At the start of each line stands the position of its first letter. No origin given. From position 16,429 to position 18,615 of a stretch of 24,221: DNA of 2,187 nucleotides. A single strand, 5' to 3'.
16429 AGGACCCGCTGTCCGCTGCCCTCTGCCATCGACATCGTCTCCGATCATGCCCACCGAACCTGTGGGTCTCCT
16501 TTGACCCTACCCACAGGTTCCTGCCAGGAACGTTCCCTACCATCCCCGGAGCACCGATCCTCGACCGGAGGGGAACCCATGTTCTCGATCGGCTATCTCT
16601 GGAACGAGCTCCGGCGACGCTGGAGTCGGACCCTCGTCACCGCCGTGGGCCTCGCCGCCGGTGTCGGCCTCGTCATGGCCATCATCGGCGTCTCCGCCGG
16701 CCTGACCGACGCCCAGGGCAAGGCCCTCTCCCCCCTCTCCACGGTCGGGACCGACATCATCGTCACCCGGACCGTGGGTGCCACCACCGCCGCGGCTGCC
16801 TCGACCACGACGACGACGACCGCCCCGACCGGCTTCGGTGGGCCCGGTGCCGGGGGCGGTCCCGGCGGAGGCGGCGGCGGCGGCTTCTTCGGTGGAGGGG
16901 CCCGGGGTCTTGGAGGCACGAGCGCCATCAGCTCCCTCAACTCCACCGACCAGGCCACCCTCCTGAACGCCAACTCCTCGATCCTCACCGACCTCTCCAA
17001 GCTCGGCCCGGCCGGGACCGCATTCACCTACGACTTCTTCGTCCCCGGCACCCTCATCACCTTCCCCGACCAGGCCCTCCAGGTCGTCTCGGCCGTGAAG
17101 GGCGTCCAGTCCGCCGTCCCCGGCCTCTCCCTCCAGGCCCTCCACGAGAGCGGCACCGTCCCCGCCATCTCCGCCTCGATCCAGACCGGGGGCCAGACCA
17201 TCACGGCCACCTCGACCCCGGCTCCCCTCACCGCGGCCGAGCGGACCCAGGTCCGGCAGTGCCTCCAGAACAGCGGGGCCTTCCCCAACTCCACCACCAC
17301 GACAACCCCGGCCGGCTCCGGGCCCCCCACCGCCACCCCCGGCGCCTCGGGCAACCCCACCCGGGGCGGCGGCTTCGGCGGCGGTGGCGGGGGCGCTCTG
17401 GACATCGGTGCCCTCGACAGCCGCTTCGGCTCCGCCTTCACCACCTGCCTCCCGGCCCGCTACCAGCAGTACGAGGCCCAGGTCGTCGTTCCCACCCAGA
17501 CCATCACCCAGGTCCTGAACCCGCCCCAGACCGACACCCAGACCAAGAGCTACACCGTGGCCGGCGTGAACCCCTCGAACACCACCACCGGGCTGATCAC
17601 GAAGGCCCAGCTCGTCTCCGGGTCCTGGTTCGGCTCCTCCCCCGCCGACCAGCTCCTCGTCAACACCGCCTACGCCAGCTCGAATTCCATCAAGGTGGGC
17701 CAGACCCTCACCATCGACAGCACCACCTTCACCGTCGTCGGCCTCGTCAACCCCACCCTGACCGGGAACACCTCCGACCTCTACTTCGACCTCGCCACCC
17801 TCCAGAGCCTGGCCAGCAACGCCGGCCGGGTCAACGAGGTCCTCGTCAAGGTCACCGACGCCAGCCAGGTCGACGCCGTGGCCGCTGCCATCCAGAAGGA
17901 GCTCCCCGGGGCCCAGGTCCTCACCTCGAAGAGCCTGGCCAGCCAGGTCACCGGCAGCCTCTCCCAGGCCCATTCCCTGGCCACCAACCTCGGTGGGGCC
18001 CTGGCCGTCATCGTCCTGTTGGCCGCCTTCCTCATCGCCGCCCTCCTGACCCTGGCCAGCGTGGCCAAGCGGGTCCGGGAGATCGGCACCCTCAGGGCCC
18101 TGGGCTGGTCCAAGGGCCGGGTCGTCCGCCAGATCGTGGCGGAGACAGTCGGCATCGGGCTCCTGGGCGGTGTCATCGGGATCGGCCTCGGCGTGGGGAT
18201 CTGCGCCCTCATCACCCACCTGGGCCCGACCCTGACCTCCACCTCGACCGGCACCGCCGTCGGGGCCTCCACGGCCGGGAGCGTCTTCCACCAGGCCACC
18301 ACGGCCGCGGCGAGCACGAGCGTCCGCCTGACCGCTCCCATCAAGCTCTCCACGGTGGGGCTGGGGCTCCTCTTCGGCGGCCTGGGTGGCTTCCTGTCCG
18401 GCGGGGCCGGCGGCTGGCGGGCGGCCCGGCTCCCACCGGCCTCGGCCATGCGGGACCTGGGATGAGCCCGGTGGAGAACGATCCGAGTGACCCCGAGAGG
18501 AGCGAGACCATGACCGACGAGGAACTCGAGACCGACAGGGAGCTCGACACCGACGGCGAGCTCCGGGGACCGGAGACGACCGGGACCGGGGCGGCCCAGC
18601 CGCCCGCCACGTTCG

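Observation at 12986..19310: Two-component system and DUF5666-repeat membrane protein, divergent from a MacB-type ABC exporter with an oversized Gly-rich periplasmic domain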

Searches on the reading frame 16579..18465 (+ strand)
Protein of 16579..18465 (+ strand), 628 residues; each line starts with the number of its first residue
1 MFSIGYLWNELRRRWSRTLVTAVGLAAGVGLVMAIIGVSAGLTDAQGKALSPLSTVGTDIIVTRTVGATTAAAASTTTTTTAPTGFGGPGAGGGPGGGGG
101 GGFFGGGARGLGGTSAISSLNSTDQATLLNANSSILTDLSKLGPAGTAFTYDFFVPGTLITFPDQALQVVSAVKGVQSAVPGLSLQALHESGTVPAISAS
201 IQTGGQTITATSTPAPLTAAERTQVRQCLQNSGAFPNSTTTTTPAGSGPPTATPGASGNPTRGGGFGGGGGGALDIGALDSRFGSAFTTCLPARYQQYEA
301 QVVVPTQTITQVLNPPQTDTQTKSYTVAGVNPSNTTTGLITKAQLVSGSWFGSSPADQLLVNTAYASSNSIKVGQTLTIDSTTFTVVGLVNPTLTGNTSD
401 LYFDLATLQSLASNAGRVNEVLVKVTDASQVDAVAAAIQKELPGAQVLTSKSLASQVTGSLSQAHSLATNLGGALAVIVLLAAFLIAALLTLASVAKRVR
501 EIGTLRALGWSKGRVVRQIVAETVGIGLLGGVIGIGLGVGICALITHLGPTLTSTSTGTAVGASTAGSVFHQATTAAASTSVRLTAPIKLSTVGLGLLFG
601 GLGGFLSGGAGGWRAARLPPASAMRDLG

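Call 4: search_protein_families(library=pfam, proteins=[window:16579-18465:+], max_evalue=0.01)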
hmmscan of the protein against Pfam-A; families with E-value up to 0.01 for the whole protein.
window:16579-18465:+ (628 aa): 2 families
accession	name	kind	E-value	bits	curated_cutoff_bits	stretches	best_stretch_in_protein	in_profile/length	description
PF02687.27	FtsX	-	1.7e-13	51.1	25.5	1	474-616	2-116/120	FtsX-like permease C-terminal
PF12704.14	MacB_PCD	-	3.6e-10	40.9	27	1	302-440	70-206/207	MacB-like periplasmic core domain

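Call 5: search_protein_families(library=ncbifam, proteins=[window:16579-18465:+], max_evalue=0.01)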
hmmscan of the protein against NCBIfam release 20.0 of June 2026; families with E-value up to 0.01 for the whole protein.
window:16579-18465:+ (628 aa): 8 families
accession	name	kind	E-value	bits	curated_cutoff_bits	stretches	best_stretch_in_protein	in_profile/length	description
TIGR03434.1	ADOP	subfamily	1.5e-14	53.1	622.3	1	365-572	156-370/803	ADOP family duplicated permease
TIGR02212.1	lolCE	equivalog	7.2e-13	48.2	362.45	1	379-555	179-352/411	lipoprotein-releasing ABC transporter permease subunit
NF038347.1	FtsX_Gpos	exception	1.8e-06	27.6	225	1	420-537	123-236/296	permease-like cell division protein FtsX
NF008076.0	PRK10814.1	exception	1.8e-05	23.9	473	1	455-563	250-358/399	lipoprotein-releasing ABC transporter permease subunit LolC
NF007826.0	PRK10535.1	equivalog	0.00026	19.4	966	1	474-552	527-605/648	macrolide ABC transporter ATP-binding protein/permease MacB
NF038346.1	FtsX_actino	exception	0.00082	18.8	250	1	421-564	135-276/308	permease-like cell division protein FtsX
TIGR02213.1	lolE_release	exception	0.00094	18.1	540.35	1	404-546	204-343/411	lipoprotein-releasing ABC transporter permease subunit LolE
TIGR00439.2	FtsX_Gneg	equivalog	0.0029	16.8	255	1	421-546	119-244/292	permease-like cell division protein FtsX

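Call 7: find_homologous_proteins(query=window:16579-18465:+)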
Query window:16579-18465:+ (628 aa): 1736 proteins with E <= 0.001 among 8000 candidates; the best 120 are listed.
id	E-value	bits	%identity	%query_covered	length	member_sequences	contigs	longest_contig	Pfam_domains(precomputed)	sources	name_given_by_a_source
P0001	0.0e+0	1294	100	100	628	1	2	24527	PF02687.28,PF12704.15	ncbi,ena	-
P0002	6.0e-270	915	72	100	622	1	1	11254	PF02687.28,PF12704.15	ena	-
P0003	2.5e-267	906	71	100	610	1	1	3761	PF02687.28,PF12704.15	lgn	-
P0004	8.5e-266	901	70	100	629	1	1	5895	PF02687.28,PF12704.15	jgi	jgi:ABC-type lipoprotein release transport system permease subunit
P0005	8.3e-265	898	70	82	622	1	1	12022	PF02687.28,PF12704.15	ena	-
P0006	4.9e-264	896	72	82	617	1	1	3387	PF02687.28,PF12704.15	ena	-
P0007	1.0e-263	895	70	100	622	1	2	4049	PF02687.28,PF12704.15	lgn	-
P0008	7.2e-262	888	71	100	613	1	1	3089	PF02687.28,PF12704.15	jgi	jgi:ABC-type lipoprotein release transport system permease subunit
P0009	3.6e-261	886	73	54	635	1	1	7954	PF02687.28,PF12704.15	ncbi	-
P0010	4.7e-260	882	69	100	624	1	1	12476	PF02687.28,PF12704.15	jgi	jgi:ABC-type lipoprotein release transport system permease subunit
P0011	1.3e-258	878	70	82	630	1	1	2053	PF02687.28,PF12704.15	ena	-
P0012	7.4e-258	875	68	100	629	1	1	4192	PF02687.28,PF12704.15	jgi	jgi:ABC-type lipoprotein release transport system permease subunit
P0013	2.4e-257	874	70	82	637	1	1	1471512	PF02687.28,PF12704.15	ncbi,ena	-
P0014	1.0e-256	871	72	54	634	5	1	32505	PF02687.28,PF12704.15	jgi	-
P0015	1.2e-256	871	69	100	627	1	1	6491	PF02687.28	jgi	jgi:putative ABC transport system permease protein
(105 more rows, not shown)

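Call 9: find_related_loci(query=A1, collection=genome_contigs, flank=9000)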
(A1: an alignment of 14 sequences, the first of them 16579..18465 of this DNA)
Query A1 (628 aa) in genome_contigs; peptide patterns used: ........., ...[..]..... (x = any residue, [..] = any of these).
599 stretches matched a pattern (row limit reached: there are more); 127 encode a relative of the query (tblastn E <= 1e-3); the best 80 are kept; 80 distinct loci.
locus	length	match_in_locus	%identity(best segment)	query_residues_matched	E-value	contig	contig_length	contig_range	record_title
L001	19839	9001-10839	71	1-628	0e+0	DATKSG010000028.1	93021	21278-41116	MAG TPA_asm: Acidimicrobiales bacterium isolate SMAG_U14048 k141_1189179, whole genome shotgun sequence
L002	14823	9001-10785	63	1-628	0e+0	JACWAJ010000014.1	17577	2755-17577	MAG: bacterium isolate B_DOR_08 k141_63923, whole genome shotgun sequence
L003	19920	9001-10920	68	1-628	0e+0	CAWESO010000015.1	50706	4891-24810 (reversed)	MAG: uncultured Acidimicrobiales bacterium isolate MFD03044.bin.2.93 genome assembly, contig: contig_55883, whole genome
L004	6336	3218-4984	63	1-628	0e+0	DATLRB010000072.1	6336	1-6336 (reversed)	MAG TPA_asm: Candidatus Saccharimonadales bacterium isolate SMAG_U13893 k141_406237, whole genome shotgun sequence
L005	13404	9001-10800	61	1-628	0e+0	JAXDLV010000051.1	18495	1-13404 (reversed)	MAG: Chloroflexota bacterium isolate BP_626 scaffold_498355, whole genome shotgun sequence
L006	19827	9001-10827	65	1-628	0e+0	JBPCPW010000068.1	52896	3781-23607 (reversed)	MAG: Candidatus Dormibacteria bacterium isolate TH_ant_mag_192 S1Ck127_1617262_flag_0_multi_15.5050_len_52896, whole gen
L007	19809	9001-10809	64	1-628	0e+0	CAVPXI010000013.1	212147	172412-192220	MAG: Candidatus Dormibacteraeota bacterium isolate MFD10064.bin.2.80 genome assembly, contig: contig_250, whole genome s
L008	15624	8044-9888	57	6-628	0e+0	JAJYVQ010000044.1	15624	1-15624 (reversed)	MAG: Actinomycetes bacterium isolate FK2.bin2 NODE_5224_length_15624_cov_1.406466, whole genome shotgun sequence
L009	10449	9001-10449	70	117-607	0e+0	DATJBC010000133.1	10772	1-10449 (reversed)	MAG TPA_asm: Acidimicrobiales bacterium isolate SMAG_U15344 k141_4535640, whole genome shotgun sequence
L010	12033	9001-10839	64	1-628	0e+0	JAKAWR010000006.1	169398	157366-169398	MAG: Actinomycetes bacterium isolate YP4.bin77 NODE_89_length_169398_cov_10.872642, whole genome shotgun sequence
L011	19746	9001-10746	60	18-628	0e+0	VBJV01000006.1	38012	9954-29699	MAG: Chloroflexi bacterium isolate CF_165 14_1009_16_40cm_scaffold_21880, whole genome shotgun sequence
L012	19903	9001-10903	67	1-628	0e+0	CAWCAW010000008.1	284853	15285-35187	MAG: uncultured Acidimicrobiaceae bacterium isolate MFD04540.bin.2.81 genome assembly, contig: contig_34594, whole genom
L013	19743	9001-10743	58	1-628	0e+0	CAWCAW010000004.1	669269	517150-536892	MAG: uncultured Acidimicrobiaceae bacterium isolate MFD04540.bin.2.81 genome assembly, contig: contig_16886, whole genom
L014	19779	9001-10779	58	1-628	0e+0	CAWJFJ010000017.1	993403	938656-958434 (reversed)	MAG: uncultured Acidimicrobiaceae bacterium isolate MFD09222.bin.2.139 genome assembly, contig: contig_65990, whole geno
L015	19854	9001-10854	57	1-628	0e+0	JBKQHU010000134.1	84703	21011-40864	MAG: Acidimicrobiales bacterium isolate BAr1A1B1C__bin_122 BAr1A1B1C_000000308661, whole genome shotgun sequence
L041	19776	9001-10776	51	1-628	5e-167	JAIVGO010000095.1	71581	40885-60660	MAG: Actinomycetota bacterium isolate MAG113 MTG113_8, whole genome shotgun sequence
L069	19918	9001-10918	71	1-628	3e-129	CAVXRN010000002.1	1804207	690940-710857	MAG: uncultured Acidimicrobiales bacterium isolate MFD01716.bin.2.26 genome assembly, contig: contig_14358, whole genome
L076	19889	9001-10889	71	1-628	2e-155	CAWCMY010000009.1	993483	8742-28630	MAG: uncultured Acidimicrobiales bacterium isolate MFD05502.bin.2.155 genome assembly, contig: contig_6350, whole genome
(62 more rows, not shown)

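Call 29: search_protein_families(library=pfam, proteins=[L041:11526-12659:+], max_evalue=1)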
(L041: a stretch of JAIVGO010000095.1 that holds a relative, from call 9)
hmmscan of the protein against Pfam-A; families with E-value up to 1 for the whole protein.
L041:11526-12659:+ (377 aa): 6 families
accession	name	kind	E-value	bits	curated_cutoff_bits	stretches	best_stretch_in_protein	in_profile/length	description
PF13365.12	Trypsin_2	-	1.8e-29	103.8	27.6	1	114-251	1-144/144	Trypsin-like peptidase domain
PF13180.12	PDZ_2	-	1.1e-17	64.5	27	1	290-370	1-79/80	PDZ domain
PF17820.7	PDZ_6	-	5.2e-13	49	27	1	307-360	2-54/54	PDZ domain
PF00089.32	Trypsin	-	7.7e-13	49.2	20.6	1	103-272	11-214/220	Trypsin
PF00595.29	PDZ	-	1.4e-10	41.8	23.2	1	288-357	8-79/81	PDZ domain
PF10459.15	Peptidase_S46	-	0.49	9.4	22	0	111-133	44-68/698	Peptidase S46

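Call 32: predict_structure(alignment_id=A2)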
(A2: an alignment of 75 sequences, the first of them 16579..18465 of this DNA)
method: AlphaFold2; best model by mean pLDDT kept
length: 628 residues; sequences in the alignment: 75
mean_pLDDT: 68.7   pTM: 0.47
mean pLDDT of the five models: 68.7, 65.3, 64.0, 62.3, 59.1
residues with pLDDT >= 90: 88; 70-90: 274; 50-70: 122; < 50: 144
segments of 3 or more residues with pLDDT < 50: 51-56, 65-120, 131-138, 204-209, 239-249, 257-275, 304-306, 395-397, 559-576
pLDDT, mean of each block of 10 residues (from residue 1): 70 75 78 80 68 49 46 29 32 37 38 43 54 47 73 63 78 92 82 68 49 80 90 66 40 45 40 51 81 83 54 57 84 87 94 94 92 94 94 66 92 78 86 92 83 56 62 73 75 70 72 85 82 82 78 57 37 47 75 80 80 77 64
secondary structure, 60 per line:
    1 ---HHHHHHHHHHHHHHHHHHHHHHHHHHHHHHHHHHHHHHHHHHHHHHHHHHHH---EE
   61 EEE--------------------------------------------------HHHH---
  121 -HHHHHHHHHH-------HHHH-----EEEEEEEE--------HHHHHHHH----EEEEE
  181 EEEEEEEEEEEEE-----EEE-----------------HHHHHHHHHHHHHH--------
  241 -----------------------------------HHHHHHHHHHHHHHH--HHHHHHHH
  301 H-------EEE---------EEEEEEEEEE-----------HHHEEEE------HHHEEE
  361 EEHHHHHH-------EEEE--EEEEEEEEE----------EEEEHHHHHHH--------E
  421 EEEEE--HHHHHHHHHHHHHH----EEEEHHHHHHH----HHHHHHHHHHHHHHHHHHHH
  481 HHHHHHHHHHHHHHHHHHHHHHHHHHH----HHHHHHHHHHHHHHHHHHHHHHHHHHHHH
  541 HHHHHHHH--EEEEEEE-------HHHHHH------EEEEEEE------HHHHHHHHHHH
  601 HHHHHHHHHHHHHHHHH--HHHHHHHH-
elements in order: H4-55 E59-63 H114-117 H122-131 H139-142 E148-155 H164-171 E176-193 E199-201 H219-232 H276-290 H293-301 E309-311 E321-330 E345-348 E358-362 H363-368 E376-379 E382-390 E401-404 H405-411 E420-425 H428-441 E446-449 H450-456 H461-507 H512-548 E551-557 H565-570 E577-583 H590-617 H620-627

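Call 36: fold_search(model_id=the predicted structure, library=pdb)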
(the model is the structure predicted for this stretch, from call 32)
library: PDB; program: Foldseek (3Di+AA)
matches with E <= 10: 227; with E <= 0.001: 42
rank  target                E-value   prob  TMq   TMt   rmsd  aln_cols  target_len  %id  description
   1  5gko_A                1.0e-12  1.00  0.34  0.33  10.3       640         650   12  Crystal structure of tripartite-type ABC transporter, MacB from Acinetobacter baumannii (released 2017-11-15)
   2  9rlc_E                2.9e-11  1.00  0.40  0.57  10.2       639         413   11  LolCDE complex with Lpp lipoprotein (released 2026-01-21)
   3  9rld_E                4.6e-11  1.00  0.42  0.59  10.2       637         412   11  LolCDE complex with Lpp lipoprotein (released 2026-01-21)
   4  5lil_A                1.3e-10  1.00  0.44  0.44   9.1       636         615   12  Structure of Aggregatibacter actinomycetemcomitans MacB bound to ATPyS (P21) (released 2017-11-15)
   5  5lj7_B                2.5e-10  1.00  0.32  0.33   7.7       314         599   19  Structure of Aggregatibacter actinomycetemcomitans MacB bound to ATP (P21) (released 2017-11-15)
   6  9xro_E                5.1e-10  1.00  0.31  0.48   6.7       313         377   17  LolCDE in complex with SMT-738_3 (released 2026-03-18)
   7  5lil_B                7.2e-10  1.00  0.32  0.33   7.8       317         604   19  Structure of Aggregatibacter actinomycetemcomitans MacB bound to ATPyS (P21) (released 2017-11-15)
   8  5xu1_M                7.9e-10  1.00  0.35  0.50  14.6       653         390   11  Structure of a non-canonical ABC transporter from Streptococcus pneumoniae R6 (released 2018-01-24)
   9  5lj7_A                1.7e-09  1.00  0.32  0.34   4.4       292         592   18  Structure of Aggregatibacter actinomycetemcomitans MacB bound to ATP (P21) (released 2017-11-15)
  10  9rld_C                2.0e-09  1.00  0.26  0.37  11.8       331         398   14  LolCDE complex with Lpp lipoprotein (released 2026-01-21)
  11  9rli_E                3.1e-09  1.00  0.27  0.40  10.6       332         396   16  LolCDEdelta(235-252) complex with Pal lipoprotein (released 2026-01-21)
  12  5nik_J                3.4e-09  1.00  0.44  0.44   7.2       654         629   12  Structure of the MacAB-TolC ABC-type tripartite multidrug efflux pump (released 2017-05-24)
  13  5lj6                  5.6e-09  1.00  0.32  0.34   5.7       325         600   18  Structure of Aggregatibacter actinomycetemcomitans MacB bound to ATPyS (P6522) (released 2017-11-15)
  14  7mdx_A                7.2e-09  1.00  0.26  0.36  10.0       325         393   16  LolCDE nucleotide-free (released 2021-08-11)
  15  7arh_E                3.2e-08  1.00  0.32  0.46   9.7       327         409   15  LolCDE in complex with lipoprotein (released 2021-04-07)
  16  5xu1_S                4.0e-08  1.00  0.33  0.49  11.6       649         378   11  Structure of a non-canonical ABC transporter from Streptococcus pneumoniae R6 (released 2018-01-24)
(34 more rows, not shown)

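Call 64: search_protein_families(library=pfam, proteins=[L069:11692-13002:-, L003:7483-8832:+, L076:11633-12928:-, L069:8214-8873:+], max_evalue=0.01)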
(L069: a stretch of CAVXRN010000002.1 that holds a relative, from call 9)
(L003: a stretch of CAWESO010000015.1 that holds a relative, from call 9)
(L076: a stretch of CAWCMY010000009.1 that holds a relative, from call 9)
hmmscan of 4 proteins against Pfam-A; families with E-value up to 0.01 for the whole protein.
L069:11692-13002:- (436 aa): 1 family
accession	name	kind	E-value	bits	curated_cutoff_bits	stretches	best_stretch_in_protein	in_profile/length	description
PF13231.12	PMT_2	-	4.7e-14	53.3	26.1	1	76-234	2-158/160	Dolichyl-phosphate-mannose-protein mannosyltransferase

L003:7483-8832:+ (449 aa): 1 family
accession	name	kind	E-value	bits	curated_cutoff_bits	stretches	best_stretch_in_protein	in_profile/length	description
PF13231.12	PMT_2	-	1.3e-05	25.9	26.1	1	89-248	1-158/160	Dolichyl-phosphate-mannose-protein mannosyltransferase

L076:11633-12928:- (431 aa): 1 family
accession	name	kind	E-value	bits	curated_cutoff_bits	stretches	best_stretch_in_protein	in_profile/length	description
PF13231.12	PMT_2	-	1.6e-10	41.8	26.1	1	76-234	2-158/160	Dolichyl-phosphate-mannose-protein mannosyltransferase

L069:8214-8873:+ (219 aa): 1 family
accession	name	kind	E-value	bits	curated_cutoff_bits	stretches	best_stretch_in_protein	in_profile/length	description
PF11361.13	DUF3159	-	5.7e-06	26.7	34.2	1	17-198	7-187/188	Protein of unknown function (DUF3159)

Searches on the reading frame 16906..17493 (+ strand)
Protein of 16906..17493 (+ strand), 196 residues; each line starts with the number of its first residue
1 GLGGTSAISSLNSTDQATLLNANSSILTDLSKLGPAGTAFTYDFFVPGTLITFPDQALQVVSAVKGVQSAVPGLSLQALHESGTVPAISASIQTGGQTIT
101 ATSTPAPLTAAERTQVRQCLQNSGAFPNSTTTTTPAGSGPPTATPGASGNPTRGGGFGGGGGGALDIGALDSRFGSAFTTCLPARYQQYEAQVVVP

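Call 68: search_protein_representatives(protein=window:16906-17493:+)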
Query: 196 residues. Proteins with E-value up to 0.001 (for the whole library): 140; up to 1e-10: 87; up to 1e-30: 11. The best 140 are listed.
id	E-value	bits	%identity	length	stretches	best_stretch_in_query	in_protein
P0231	4.1e-44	166.9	56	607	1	3-196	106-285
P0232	2.3e-42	161.2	61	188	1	3-149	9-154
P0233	1.9e-37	145.1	62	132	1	27-155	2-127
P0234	8.8e-37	143.0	54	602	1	1-196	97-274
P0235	9.7e-37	142.8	57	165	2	3-124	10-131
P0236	6.7e-36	140.1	77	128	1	7-94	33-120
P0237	1.2e-34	136.0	57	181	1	11-130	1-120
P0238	2.4e-33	131.8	59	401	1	31-196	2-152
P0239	2.7e-33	131.6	53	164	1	11-149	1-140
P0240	1.8e-32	129.0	47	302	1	2-189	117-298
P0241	7.7e-32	126.9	50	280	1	6-152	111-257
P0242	7.6e-29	117.1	49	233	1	9-196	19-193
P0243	3.4e-27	111.7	47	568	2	6-132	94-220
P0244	3.5e-26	108.4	54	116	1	18-125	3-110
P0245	5.1e-26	107.9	51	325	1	10-139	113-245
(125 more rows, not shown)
